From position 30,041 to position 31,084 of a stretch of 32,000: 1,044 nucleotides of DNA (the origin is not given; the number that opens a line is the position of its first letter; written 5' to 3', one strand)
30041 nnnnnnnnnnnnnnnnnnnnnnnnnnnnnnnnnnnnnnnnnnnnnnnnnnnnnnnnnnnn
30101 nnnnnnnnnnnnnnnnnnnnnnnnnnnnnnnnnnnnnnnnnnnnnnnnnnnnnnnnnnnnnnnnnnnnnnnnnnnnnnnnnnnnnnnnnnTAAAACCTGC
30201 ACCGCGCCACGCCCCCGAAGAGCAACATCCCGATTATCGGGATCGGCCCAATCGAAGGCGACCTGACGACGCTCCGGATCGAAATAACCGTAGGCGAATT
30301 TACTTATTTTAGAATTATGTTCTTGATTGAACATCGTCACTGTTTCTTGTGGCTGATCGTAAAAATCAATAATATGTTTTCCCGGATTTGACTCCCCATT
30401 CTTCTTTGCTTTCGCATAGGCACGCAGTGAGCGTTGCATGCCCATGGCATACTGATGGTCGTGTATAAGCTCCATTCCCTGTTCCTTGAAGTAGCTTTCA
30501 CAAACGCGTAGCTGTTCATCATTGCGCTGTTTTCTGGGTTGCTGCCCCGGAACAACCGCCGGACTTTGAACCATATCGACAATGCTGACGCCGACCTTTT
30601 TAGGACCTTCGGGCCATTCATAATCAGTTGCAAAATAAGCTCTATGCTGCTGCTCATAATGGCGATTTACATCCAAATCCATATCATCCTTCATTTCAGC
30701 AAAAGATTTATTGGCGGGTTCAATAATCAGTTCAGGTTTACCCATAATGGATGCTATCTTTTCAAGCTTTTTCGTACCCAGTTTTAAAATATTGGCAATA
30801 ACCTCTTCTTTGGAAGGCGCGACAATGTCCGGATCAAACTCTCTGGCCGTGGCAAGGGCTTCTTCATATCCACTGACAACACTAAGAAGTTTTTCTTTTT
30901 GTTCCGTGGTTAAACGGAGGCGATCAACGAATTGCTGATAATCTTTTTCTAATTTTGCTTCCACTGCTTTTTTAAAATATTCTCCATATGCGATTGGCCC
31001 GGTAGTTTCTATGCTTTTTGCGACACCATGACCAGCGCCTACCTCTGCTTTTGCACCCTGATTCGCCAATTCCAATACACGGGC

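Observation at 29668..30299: Adenine-specific VR/TR pair: a DGR mutagenesis signature at the 3' end of a 488-aa gene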

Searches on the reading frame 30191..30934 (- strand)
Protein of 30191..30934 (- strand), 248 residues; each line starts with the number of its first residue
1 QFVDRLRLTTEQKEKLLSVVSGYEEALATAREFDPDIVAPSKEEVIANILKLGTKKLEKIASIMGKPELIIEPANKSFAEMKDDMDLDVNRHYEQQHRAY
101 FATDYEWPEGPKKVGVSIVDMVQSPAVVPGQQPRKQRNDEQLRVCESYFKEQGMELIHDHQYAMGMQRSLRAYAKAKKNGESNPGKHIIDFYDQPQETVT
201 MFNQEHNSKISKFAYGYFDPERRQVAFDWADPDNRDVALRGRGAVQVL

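Call 66: predict_structure(alignment_id=A6)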
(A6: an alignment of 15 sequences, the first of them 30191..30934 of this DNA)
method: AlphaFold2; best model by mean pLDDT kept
length: 248 residues; sequences in the alignment: 15
mean_pLDDT: 90.2   pTM: 0.90
mean pLDDT of the five models: 90.2, 88.1, 85.7, 84.4, 46.9
residues with pLDDT >= 90: 177; 70-90: 61; 50-70: 10; < 50: 0
segments of 3 or more residues with pLDDT < 50: none
pLDDT, mean of each block of 10 residues (from residue 1): 79 93 97 94 96 93 95 90 74 76 78 95 95 95 96 95 95 95 94 83 82 90 89 93 96
secondary structure, 60 per line:
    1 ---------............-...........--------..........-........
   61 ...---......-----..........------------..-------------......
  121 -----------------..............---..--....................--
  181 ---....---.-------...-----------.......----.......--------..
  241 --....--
elements in order: H10-21 H23-33 H42-51 H53-63 E67-72 H78-87 E115-120 H138-151 H159-178 H184-187 E199-201 E213-219 E224-230 E243-246

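Call 70: fold_search(model_id=the predicted structure, library=pdb)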
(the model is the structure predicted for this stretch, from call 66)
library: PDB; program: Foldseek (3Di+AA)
matches with E <= 10: 123; with E <= 0.001: 0
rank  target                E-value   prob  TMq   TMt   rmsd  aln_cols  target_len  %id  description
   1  1egg_A                3.2e-01  0.16  0.24  0.39  19.0       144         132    6  STRUCTURE OF A C-TYPE CARBOHYDRATE-RECOGNITION DOMAIN (CRD-4) FROM THE MACROPHAGE MANNOSE RECEPTOR (released 2000-08-30)
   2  7l63_A                4.1e-01  0.15  0.22  0.37  11.3       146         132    8  C-type carbohydrate-recognition domain 4 of the mannose receptor complexed with L-fucose-(alpha 1-2)-D-galactose-(beta (released 2021-02-03)
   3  8k5j                  4.9e-01  0.30  0.26  0.16   7.1       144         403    8  The structure of SenA in complex with N,N,N-trimethyl-histidine (released 2023-12-06)
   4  1egi_A                5.2e-01  0.21  0.25  0.43   9.7       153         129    6  STRUCTURE OF A C-TYPE CARBOHYDRATE-RECOGNITION DOMAIN (CRD-4) FROM THE MACROPHAGE MANNOSE RECEPTOR (released 2000-08-30)
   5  6o6m_D                7.6e-01  0.20  0.23  0.15   7.7       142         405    9  The Structure of EgtB (Cabther) (released 2019-07-31)
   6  7juf_B                8.1e-01  0.10  0.23  0.38  13.3       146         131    5  C-type carbohydrate-recognition domain 4 of the mannose receptor complexed with Man-alpha1-2Man (released 2021-02-03)
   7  3vr8_A                8.6e-01  0.02  0.09  0.05  19.5       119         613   13  Mitochondrial rhodoquinol-fumarate reductase from the parasitic nematode Ascaris suum (released 2012-07-11)
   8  8a0x_D                9.1e-01  0.04  0.12  0.20  11.9       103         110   12  Crystal structure of the HigB2-HigA2 tetramer in complex with operator DNA (released 2023-05-03)
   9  2fbw_A                9.1e-01  0.02  0.09  0.04  19.3       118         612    9  Avian respiratory complex II with carboxin bound (released 2005-12-20)
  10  8qf6_A                9.7e-01  0.03  0.19  0.13  19.6       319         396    8  Sulfoxide synthase from Chloracidobacterium thermophilum, EgtB type II, in complex with iron and trimethylhistidine (released 2024-09-11)
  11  1jnr_A                1.0e+00  0.02  0.09  0.04  19.1       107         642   10  Structure of adenylylsulfate reductase from the hyperthermophilic Archaeoglobus fulgidus at 1.6 resolution (released 2002-02-27)
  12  5idm_B                1.2e+00  0.03  0.15  0.19  13.8       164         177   11  Bifunctional histidine kinase CckA (domain, CA) in complex with c-di-GMP and AMPPNP/Mg2+ (released 2016-10-05)
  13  6o6l_D                1.3e+00  0.06  0.27  0.18  18.6       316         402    8  The Structure of EgtB(Cabther) in complex with Hercynine (released 2019-07-31)
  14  6o6m_C                1.4e+00  0.13  0.21  0.14   8.3       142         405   10  The Structure of EgtB (Cabther) (released 2019-07-31)
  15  6o6m_B                1.4e+00  0.08  0.23  0.15  14.8       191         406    9  The Structure of EgtB (Cabther) (released 2019-07-31)
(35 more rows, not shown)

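Call 95: fold_search(model_id=the predicted structure, library=viral)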
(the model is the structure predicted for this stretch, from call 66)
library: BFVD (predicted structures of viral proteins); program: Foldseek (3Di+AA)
matches with E <= 10: 289; with E <= 0.001: 0
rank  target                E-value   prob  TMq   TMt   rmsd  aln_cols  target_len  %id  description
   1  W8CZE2                3.6e-02  0.16  0.17  0.11  16.4       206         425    6  Putative virion structural protein [Erwinia phage PhiEaH1]
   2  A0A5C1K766            6.3e-01  0.14  0.31  0.34  14.8       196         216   10  Virion structural protein [Pseudomonas phage vB_PaeM_PS119XW]
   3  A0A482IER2            6.3e-01  0.04  0.15  0.15  17.4       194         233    8  Putative virion structural protein [Erwinia phage Rebecca]
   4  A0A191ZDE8            7.1e-01  0.03  0.11  0.08  17.4       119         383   10  (no name in the UniProt tables at hand)
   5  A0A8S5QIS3            7.5e-01  0.06  0.09  0.19  10.2        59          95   12  Uncharacterized protein [Siphoviridae sp. ctiOl67]
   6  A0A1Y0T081            1.1e+00  0.03  0.16  0.17  16.8       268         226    8  Uncharacterized protein [Pseudomonas phage Noxifer]
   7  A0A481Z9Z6            1.2e+00  0.08  0.16  0.23  10.2       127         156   14  Uncharacterized protein [Pithovirus LCPAC304]
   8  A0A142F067            1.3e+00  0.08  0.10  0.32  10.3        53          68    9  (no name in the UniProt tables at hand)
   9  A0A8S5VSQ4            1.3e+00  0.04  0.11  0.18  10.6        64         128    6  (no name in the UniProt tables at hand)
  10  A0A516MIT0            1.3e+00  0.02  0.14  0.06  17.1       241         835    8  (no name in the UniProt tables at hand)
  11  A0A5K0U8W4            1.4e+00  0.02  0.11  0.09  13.8       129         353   12  Uncharacterized protein [Yasminevirus sp. GU-2018]
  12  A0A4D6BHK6            1.5e+00  0.05  0.14  0.09   5.6        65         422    9  (no name in the UniProt tables at hand)
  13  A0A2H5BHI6            1.5e+00  0.03  0.13  0.15  16.6       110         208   13  (no name in the UniProt tables at hand)
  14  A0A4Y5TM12            1.6e+00  0.05  0.20  0.29  11.4       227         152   10  (no name in the UniProt tables at hand)
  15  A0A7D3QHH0            1.6e+00  0.02  0.10  0.05  20.1        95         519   15  (no name in the UniProt tables at hand)
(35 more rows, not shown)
